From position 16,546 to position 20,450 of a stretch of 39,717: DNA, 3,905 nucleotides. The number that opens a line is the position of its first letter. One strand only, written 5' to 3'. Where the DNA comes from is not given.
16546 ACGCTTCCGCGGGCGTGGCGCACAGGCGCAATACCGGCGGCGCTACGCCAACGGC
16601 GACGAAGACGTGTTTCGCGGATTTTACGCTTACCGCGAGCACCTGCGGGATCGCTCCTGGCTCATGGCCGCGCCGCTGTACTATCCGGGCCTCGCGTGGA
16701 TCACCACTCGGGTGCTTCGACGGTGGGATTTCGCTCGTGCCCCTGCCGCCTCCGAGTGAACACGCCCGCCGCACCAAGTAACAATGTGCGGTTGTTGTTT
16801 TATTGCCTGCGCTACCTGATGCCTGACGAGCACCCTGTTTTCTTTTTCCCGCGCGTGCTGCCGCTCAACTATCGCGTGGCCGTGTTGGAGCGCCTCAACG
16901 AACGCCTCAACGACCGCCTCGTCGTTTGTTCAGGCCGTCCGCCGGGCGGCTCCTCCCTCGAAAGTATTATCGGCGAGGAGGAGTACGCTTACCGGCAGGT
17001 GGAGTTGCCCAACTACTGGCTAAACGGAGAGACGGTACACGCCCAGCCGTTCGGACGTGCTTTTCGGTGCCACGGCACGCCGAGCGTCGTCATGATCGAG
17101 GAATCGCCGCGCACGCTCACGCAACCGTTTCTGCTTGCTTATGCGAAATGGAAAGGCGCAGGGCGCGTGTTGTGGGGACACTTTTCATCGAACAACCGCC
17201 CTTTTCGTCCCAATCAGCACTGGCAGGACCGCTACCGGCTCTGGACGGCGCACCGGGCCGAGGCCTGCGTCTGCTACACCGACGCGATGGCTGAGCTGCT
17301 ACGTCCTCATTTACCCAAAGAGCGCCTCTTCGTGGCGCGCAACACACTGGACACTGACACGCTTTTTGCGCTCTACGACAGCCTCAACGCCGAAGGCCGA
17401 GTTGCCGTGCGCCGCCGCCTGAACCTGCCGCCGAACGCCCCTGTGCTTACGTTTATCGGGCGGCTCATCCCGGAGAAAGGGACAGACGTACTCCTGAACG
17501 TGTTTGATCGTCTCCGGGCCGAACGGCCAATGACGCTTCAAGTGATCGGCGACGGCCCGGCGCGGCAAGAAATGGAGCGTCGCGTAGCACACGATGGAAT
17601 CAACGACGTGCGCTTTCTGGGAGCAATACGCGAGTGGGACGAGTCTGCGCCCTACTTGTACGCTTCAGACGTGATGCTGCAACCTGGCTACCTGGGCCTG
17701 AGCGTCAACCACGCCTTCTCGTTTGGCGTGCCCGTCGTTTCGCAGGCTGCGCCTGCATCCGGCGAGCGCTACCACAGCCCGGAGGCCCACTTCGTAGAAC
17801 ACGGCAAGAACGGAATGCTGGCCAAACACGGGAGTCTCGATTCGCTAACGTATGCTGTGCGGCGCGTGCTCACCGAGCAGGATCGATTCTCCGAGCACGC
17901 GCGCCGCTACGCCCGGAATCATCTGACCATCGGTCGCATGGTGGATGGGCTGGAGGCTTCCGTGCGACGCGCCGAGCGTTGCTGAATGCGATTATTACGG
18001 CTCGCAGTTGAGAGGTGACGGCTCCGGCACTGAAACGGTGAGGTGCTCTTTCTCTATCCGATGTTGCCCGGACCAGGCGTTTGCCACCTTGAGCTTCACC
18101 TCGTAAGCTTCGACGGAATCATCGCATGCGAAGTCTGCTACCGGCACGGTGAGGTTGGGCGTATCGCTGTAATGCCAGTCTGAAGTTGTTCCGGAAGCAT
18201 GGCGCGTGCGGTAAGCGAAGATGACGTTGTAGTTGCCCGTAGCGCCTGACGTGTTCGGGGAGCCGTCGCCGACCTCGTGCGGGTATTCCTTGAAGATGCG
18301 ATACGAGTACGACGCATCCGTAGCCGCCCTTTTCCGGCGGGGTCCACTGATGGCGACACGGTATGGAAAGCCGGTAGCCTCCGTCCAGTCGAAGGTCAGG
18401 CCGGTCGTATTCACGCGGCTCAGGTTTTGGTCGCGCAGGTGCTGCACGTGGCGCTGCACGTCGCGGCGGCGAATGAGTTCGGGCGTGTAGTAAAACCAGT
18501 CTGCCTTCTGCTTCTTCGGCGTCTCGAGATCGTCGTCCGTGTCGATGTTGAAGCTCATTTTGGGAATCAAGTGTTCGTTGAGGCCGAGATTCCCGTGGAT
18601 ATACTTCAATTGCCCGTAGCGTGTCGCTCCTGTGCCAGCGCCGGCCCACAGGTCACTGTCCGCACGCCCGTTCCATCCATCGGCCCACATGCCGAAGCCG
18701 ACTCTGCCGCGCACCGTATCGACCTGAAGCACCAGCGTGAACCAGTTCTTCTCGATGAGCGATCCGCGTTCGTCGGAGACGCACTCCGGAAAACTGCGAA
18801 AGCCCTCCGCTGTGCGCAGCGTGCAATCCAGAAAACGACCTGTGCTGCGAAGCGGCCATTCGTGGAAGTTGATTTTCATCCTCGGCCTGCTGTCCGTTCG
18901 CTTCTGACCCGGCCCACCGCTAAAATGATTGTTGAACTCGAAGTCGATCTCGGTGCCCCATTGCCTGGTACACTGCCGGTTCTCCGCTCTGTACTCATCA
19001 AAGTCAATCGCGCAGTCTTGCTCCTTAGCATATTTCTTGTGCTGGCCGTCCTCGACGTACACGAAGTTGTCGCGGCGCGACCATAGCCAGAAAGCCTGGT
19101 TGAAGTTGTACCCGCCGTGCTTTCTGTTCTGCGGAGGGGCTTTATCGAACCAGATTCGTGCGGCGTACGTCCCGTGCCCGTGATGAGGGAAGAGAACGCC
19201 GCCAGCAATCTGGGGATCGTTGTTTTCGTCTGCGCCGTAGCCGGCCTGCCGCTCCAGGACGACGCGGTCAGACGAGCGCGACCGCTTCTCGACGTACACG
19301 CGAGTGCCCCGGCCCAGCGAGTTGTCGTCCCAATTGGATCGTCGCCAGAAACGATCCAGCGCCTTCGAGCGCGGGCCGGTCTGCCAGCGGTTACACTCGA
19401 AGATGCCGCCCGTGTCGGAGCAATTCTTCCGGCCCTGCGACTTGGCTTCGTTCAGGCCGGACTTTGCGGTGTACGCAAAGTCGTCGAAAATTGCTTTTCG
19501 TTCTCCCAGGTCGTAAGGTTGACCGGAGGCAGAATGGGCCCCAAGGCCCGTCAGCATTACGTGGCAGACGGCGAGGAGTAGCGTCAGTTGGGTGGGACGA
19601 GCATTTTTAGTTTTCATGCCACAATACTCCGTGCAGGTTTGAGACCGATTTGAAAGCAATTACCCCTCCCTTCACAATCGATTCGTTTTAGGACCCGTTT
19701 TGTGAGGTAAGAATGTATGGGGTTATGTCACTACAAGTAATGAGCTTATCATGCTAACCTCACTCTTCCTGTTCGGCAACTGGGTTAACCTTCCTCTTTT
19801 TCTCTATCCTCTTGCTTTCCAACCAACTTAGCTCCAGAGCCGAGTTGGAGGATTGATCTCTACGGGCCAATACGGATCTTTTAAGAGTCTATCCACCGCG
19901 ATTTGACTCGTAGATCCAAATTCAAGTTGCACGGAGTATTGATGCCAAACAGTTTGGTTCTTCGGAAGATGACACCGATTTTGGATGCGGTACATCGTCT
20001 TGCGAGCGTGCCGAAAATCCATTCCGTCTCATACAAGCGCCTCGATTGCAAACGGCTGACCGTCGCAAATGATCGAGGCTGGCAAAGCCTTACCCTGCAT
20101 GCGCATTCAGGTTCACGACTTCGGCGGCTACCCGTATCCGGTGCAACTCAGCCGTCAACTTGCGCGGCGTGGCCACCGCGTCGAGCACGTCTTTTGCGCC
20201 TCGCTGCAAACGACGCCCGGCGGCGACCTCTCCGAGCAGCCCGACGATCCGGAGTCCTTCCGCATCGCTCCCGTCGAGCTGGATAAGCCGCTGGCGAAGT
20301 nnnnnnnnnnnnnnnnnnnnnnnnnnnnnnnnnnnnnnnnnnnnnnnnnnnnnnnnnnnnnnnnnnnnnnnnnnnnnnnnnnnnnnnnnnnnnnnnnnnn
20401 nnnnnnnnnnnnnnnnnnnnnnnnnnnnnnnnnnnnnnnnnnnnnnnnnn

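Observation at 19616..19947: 320-bp MITE-like insertion with perfect 14-bp TIRs and a 6-bp target-site duplication, 4 nt upstream of the GH16-like start codon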

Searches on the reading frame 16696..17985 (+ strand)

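Call 11: search_protein_families(library=pfam, proteins=[window:16696-17985:+], max_evalue=0.01)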
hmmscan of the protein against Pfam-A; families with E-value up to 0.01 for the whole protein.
window:16696-17985:+ (429 aa): 3 families
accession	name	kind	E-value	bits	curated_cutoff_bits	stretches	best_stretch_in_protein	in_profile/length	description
PF13692.12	Glyco_trans_1_4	-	7.1e-21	75.4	27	1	249-393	2-141/142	Glycosyl transferases group 1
PF00534.26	Glycos_transf_1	-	8.4e-19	68.2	26.4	1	239-408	6-171/172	Glycosyl transferases group 1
PF13439.12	Glyco_transf_4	-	0.00017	22.1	28.5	1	146-221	88-169/170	Glycosyltransferase Family 4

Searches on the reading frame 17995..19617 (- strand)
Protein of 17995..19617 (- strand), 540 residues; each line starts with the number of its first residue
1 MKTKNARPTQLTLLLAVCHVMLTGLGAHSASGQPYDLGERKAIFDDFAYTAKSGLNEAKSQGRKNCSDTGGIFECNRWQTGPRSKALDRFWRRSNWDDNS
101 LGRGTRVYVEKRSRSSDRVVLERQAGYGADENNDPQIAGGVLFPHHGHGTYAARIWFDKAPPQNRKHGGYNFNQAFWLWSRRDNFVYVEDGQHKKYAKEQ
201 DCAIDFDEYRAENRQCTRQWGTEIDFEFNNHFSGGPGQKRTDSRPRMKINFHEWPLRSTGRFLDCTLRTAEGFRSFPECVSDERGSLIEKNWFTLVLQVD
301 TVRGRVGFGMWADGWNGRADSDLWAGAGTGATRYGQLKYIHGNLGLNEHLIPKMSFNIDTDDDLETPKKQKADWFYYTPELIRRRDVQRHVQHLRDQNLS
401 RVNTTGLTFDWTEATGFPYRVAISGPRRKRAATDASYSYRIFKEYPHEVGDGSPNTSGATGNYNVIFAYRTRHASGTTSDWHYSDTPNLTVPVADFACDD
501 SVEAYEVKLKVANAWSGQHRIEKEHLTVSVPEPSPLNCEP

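Call 11: search_protein_families(library=pfam, proteins=[window:17995-19617:-], max_evalue=0.01)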
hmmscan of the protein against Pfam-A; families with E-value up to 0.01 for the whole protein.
window:17995-19617:- (540 aa): 0 families

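Call 13: find_encoding_contigs(protein=window:17995-19617:-, flank=10000, max_places=10)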
Protein window:17995-19617:- (540 aa): 1 contig read that carries it; 1 place shown.
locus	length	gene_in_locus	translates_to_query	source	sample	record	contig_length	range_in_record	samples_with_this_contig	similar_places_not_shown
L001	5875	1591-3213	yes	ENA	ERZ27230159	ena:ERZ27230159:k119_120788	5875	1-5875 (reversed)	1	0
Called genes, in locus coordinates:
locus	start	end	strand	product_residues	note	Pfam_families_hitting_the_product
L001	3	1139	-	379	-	?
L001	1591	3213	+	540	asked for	-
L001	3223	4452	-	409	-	PF00534:Glycos_transf_1, PF13692:Glyco_trans_1_4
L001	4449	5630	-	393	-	-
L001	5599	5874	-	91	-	?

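Call 14: find_homologous_proteins(query=window:17995-19617:-)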
Query window:17995-19617:- (540 aa): 1 proteins with E <= 0.001 among 7780 candidates.
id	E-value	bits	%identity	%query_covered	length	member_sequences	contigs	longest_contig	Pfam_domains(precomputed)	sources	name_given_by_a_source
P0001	0.0e+0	1281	99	100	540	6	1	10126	-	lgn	-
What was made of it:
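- On MITE (non-autonomous TIR transposon): No more distant orthologous locus exists, because the orphan has no close homologue (call 14).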

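Call 15: find_encoding_contigs(protein=P0001, flank=10000, max_places=10)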
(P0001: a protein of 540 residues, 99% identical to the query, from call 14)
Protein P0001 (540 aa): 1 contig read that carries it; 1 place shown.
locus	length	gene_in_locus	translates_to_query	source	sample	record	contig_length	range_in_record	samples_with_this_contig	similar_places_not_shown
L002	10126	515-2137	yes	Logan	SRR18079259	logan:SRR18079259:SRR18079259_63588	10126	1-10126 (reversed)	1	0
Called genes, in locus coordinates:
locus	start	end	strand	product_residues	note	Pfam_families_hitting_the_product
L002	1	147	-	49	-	?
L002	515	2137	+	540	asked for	-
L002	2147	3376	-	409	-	PF00534:Glycos_transf_1, PF13692:Glyco_trans_1_4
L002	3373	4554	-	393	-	-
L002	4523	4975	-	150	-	-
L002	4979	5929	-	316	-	-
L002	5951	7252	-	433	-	PF13439:Glyco_transf_4 (weak), PF13579:Glyco_trans_4_4 (weak), PF00534:Glycos_transf_1, PF13692:Glyco_trans_1_4, PF13524:Glyco_trans_1_2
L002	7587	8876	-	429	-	PF01943:Polysacc_synt, PF01554:MatE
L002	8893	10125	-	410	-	?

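Call 41: search_solved_structures(query=window:17995-19617:-, max_evalue=1)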
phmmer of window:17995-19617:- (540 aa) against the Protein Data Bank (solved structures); distinct sequences matched with E-value up to 1: 0.

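Call 43: list_cluster_members(proteins=[P0001])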
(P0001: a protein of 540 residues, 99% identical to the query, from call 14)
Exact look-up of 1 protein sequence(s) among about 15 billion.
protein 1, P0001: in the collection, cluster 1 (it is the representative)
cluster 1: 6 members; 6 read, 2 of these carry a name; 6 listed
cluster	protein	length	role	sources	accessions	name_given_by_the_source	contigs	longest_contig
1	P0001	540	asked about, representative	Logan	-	-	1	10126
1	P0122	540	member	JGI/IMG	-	hypothetical protein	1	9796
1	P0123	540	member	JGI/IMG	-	hypothetical protein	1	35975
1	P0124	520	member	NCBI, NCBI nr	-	-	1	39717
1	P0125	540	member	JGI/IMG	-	-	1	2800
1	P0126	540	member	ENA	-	-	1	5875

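Call 44: find_encoding_contigs(protein=P0123, flank=3000, max_places=4)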
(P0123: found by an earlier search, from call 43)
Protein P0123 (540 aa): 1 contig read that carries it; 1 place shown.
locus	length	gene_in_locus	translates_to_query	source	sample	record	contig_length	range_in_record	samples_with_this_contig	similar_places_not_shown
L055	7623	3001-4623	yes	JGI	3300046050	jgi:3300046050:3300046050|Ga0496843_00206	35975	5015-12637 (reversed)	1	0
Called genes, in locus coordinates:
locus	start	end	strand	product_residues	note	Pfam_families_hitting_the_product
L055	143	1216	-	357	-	PF01073:3Beta_HSD (weak), PF01370:Epimerase, PF02719:Polysacc_synt_2, PF04321:RmlD_sub_bind, PF16363:GDP_Man_Dehyd, PF07993:NAD_binding_4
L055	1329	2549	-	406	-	PF13439:Glyco_transf_4, PF13579:Glyco_trans_4_4, PF00534:Glycos_transf_1, PF13692:Glyco_trans_1_4 (weak)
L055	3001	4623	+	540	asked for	-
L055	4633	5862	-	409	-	PF00534:Glycos_transf_1, PF13692:Glyco_trans_1_4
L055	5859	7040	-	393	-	-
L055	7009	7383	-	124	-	-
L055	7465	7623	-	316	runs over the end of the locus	-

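Call 45: find_encoding_contigs(protein=P0122, flank=3000, max_places=4)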
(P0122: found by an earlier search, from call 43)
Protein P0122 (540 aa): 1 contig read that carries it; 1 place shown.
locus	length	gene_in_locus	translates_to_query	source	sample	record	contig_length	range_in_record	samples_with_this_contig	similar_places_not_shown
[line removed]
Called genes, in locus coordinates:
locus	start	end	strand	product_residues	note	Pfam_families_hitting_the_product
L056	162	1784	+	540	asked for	-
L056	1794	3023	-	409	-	PF00534:Glycos_transf_1, PF13692:Glyco_trans_1_4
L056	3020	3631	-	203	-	-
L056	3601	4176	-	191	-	-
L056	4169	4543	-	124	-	-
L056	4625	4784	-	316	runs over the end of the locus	-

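Call 46: find_encoding_contigs(protein=P0125, flank=3000, max_places=4)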
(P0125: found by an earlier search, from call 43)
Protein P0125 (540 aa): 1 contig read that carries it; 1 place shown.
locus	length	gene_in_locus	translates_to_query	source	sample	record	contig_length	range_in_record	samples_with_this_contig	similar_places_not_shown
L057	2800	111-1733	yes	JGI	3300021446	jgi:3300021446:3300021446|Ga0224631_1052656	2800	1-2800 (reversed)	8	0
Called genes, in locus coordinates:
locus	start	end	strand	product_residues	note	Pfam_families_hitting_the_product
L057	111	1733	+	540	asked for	-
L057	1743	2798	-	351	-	?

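Call 51: search_protein_families(library=pfam, proteins=[window:17995-19617:-], max_evalue=10)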
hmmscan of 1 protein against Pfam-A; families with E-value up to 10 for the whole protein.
window:17995-19617:- (540 aa): 0 families

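Call 76: search_protein_representatives(protein=window:17995-19617:-)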
Query: 540 residues. Proteins with E-value up to 0.001 (for the whole library): 28; up to 1e-10: 5; up to 1e-30: 1. The best 28 are listed.
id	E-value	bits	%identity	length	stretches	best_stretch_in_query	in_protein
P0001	0.0e+00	1280.9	99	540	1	1-540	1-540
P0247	3.2e-19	85.7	29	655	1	41-489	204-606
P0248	1.5e-15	73.5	30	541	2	222-413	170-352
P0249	2.2e-13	66.4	28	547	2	219-446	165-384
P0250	1.3e-11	60.6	30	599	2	221-407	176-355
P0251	1.1e-10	57.5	35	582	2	39-180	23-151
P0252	2.0e-10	56.7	36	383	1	19-200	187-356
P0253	2.4e-10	56.4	33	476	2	16-191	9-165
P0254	3.3e-10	55.9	28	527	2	218-429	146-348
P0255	1.1e-08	50.9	28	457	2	221-437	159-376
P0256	2.8e-08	49.5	36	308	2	37-185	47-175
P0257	3.3e-08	49.3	27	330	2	207-410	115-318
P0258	3.3e-07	46.0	34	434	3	370-436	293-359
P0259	7.4e-07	44.9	34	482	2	27-202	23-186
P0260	1.3e-06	44.1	34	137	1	286-410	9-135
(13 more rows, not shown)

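Call 78: search_protein_families(library=pfam, alignment_id=A4, max_evalue=0.01)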
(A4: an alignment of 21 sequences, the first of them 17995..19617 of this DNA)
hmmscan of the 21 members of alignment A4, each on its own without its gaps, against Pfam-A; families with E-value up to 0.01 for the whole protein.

A. member 1, window:17995-19617:- (540 aa): 0 families

B. families by the number of members that match (of 21 scanned): 4 families
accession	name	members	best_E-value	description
PF18962.6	Por_Secre_tail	11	6.1e-13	Secretion system C-terminal sorting domain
PF02018.23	CBM_4_9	2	9.8e-09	Carbohydrate binding domain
PF00722.28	Glyco_hydro_16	1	0.0002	Glycosyl hydrolases family 16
PF11589.14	DUF3244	1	0.0071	Domain of unknown function (DUF3244)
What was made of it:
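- On GH16 glycoside hydrolase (for the flanking 540-aa protein): Only 1 of 20 remote relatives hits PF00722, at 2e-4 (call 78).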

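Call 79: search_solved_structures(query=A4, max_evalue=1)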
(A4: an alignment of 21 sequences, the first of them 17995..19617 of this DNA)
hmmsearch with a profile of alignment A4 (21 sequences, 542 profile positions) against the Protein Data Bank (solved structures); distinct sequences matched with E-value up to 1: 10.
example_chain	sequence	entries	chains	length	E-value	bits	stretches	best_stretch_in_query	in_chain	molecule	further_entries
8glk_D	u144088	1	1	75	5.5e-07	31.8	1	463-540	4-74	Endonuclease I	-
8glj_D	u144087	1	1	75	4.7e-05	25.4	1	463-540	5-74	Por secretion system C-terminal sorting domain-containing protein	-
5ag8_A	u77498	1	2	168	0.019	16.8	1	442-540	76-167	GINGIPAIN R2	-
5jvk_A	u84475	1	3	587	0.024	16.4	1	462-540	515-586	Uncharacterized protein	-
7pq4_A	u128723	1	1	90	0.024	16.4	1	469-540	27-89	Arginine-specific cysteine proteinase (Arg-gingipain)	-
5hfs_A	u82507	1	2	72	0.031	16.1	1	479-540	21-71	Gingipain R2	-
6xi3_AAA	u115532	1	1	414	0.046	15.5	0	476-531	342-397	Large adhesion protein (Lap) involved in biofilm formation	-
5ag9_A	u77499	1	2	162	0.057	15.2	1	460-540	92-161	Gingipain R2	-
7pzj_A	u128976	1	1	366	0.21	13.4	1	455-536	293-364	Lipase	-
8qb1_A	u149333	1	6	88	0.39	12.5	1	487-540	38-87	Mirolase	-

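Call 87: predict_structure(alignment_id=A4)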
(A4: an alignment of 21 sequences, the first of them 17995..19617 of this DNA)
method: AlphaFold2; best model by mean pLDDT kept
length: 540 residues; sequences in the alignment: 21
mean_pLDDT: 76.4   pTM: 0.75
mean pLDDT of the five models: 76.4, 76.0, 75.9, 75.0, 74.1
residues with pLDDT >= 90: 150; 70-90: 218; 50-70: 102; < 50: 70
segments of 3 or more residues with pLDDT < 50: 1-7, 26-34, 54-63, 195-216, 448-459, 534-540
pLDDT, mean of each block of 10 residues (from residue 1): 44 68 50 55 91 50 56 86 84 72 85 82 80 82 84 95 67 90 63 48 37 51 89 59 81 77 91 90 86 96 93 88 87 88 77 88 86 96 93 92 84 67 88 85 58 42 81 88 83 73 89 76 86 47
secondary structure, 60 per line:
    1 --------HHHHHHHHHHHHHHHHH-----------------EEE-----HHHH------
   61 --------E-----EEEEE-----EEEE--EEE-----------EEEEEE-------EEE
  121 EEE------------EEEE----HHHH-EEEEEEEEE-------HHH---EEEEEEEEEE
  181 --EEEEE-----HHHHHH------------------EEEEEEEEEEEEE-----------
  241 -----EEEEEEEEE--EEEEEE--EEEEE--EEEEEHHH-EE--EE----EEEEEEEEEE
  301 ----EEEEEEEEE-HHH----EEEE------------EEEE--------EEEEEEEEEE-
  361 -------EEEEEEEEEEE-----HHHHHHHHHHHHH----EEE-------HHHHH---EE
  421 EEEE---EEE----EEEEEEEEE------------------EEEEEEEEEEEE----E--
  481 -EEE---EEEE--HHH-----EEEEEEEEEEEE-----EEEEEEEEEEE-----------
elements in order: H9-25 E43-45 H51-54 E75-79 E85-88 E91-93 E105-110 E118-123 E136-139 H144-147 E149-157 E171-180 E183-187 H193-198 E217-229 E246-254 E257-262 E265-269 E272-276 E291-300 E305-313 E322-325 E338-341 E350-359 E368-378 H384-396 E401-403 H411-415 E419-424 E428-430 E435-443 E462-473 E482-484 E488-491 E502-513 E519-529

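Call 89: fold_search(model_id=the predicted structure, library=pdb)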
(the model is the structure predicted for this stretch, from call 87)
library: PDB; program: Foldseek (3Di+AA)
matches with E <= 10: 1788; with E <= 0.001: 30
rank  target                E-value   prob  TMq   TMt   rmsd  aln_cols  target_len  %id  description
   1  8pn5_B                6.5e-06  0.98  0.17  0.23  17.3       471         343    8  Crystal structure of the HC7-Glu200Ala mutant complexed to a triglycopeptide (released 2024-03-06)
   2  4m00_A                1.5e-05  1.00  0.24  0.25  26.7       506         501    6  Crystal structure of the ligand binding region of staphylococcal adhesion SraP (released 2014-06-18)
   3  8pn5_G                1.6e-05  0.96  0.16  0.23  17.3       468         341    8  Crystal structure of the HC7-Glu200Ala mutant complexed to a triglycopeptide (released 2024-03-06)
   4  8pn5_E                1.9e-05  0.94  0.16  0.22  19.7       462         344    8  Crystal structure of the HC7-Glu200Ala mutant complexed to a triglycopeptide (released 2024-03-06)
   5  4d69_B                1.2e-04  1.00  0.25  0.49   9.1       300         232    9  SOYBEAN AGGLUTININ FROM GLYCINE MAX IN COMPLEX WITH THE ANTIGEN Tn (released 2014-11-19)
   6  4d69_G                1.2e-04  1.00  0.22  0.44  10.4       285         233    9  SOYBEAN AGGLUTININ FROM GLYCINE MAX IN COMPLEX WITH THE ANTIGEN Tn (released 2014-11-19)
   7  3n7m                  1.4e-04  0.99  0.26  0.32  25.6       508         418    8  Crystal structure of W1252A mutant of HCR D/C VPI 5995 (released 2010-09-08)
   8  8pn3_B                1.5e-04  0.75  0.15  0.21  19.3       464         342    9  Crystal structure of the HC7-Glu200Ala mutant complexed to a tetraglycopeptide. (released 2024-03-06)
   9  3uk9_D                2.8e-04  1.00  0.20  0.37  12.6       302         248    8  Galactose-specific lectin from Dolichos lablab (released 2012-11-14)
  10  4d69_J                3.1e-04  1.00  0.24  0.47   9.4       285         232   10  SOYBEAN AGGLUTININ FROM GLYCINE MAX IN COMPLEX WITH THE ANTIGEN Tn (released 2014-11-19)
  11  1g9f_A                4.1e-04  1.00  0.24  0.46   9.9       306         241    9  CRYSTAL STRUCTURE OF THE SOYBEAN AGGLUTININ IN A COMPLEX WITH A BIANTENNARY BLOOD GROUP ANTIGEN ANALOG (released 2001-06-13)
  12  9e6h_B                4.8e-04  1.00  0.23  0.43  13.1       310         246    8  Cryo-EM structure of Maackia amurensis seed Leukoagglutinin (lectin), MASL (released 2025-04-09)
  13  3n7l                  4.8e-04  0.99  0.27  0.33  25.2       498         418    8  Crystal structure of botulinum neurotoxin serotype D/C VPI 5993 binding domain (released 2010-09-08)
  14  1sbf_A                5.3e-04  1.00  0.22  0.44   9.3       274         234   11  SOYBEAN AGGLUTININ (released 1998-04-22)
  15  2bqp_A                5.6e-04  1.00  0.23  0.46  10.2       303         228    7  THE STRUCTURE OF THE PEA LECTIN-D-GLUCOPYRANOSE COMPLEX (released 1998-12-16)
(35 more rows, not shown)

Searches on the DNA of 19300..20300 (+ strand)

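Call 6: search_rna_families(source=window, start=19300, end=20300, threshold=evalue, max_evalue=10)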
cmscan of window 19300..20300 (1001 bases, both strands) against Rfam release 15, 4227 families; matches with E-value up to 10: 0.
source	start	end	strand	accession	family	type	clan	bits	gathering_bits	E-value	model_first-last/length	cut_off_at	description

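Call 12: search_dna_similar(query=window:19600-19960:+, collection=plasmids, mode=distant, max_evalue=0.01)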
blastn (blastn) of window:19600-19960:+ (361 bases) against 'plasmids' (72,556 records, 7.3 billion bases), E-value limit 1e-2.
No match.

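Call 75: search_dna_similar(query=window:19622-19941:+, collection=phages, mode=distant, max_evalue=0.01)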
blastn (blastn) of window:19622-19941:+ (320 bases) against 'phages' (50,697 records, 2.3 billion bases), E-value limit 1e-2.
No match.
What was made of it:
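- Tried and rejected: blastn of the unit against plasmids and phages found no match (calls 12, 75).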

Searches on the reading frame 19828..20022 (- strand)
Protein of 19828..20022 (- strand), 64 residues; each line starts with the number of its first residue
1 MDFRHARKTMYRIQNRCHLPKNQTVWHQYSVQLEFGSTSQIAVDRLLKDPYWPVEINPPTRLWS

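Call 11: search_protein_families(library=pfam, proteins=[window:19828-20022:-], max_evalue=0.01)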
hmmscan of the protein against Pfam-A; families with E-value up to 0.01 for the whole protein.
window:19828-20022:- (64 aa): 0 families
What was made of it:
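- The plus-strand ORF starting at 19942 has no family support (call 11).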
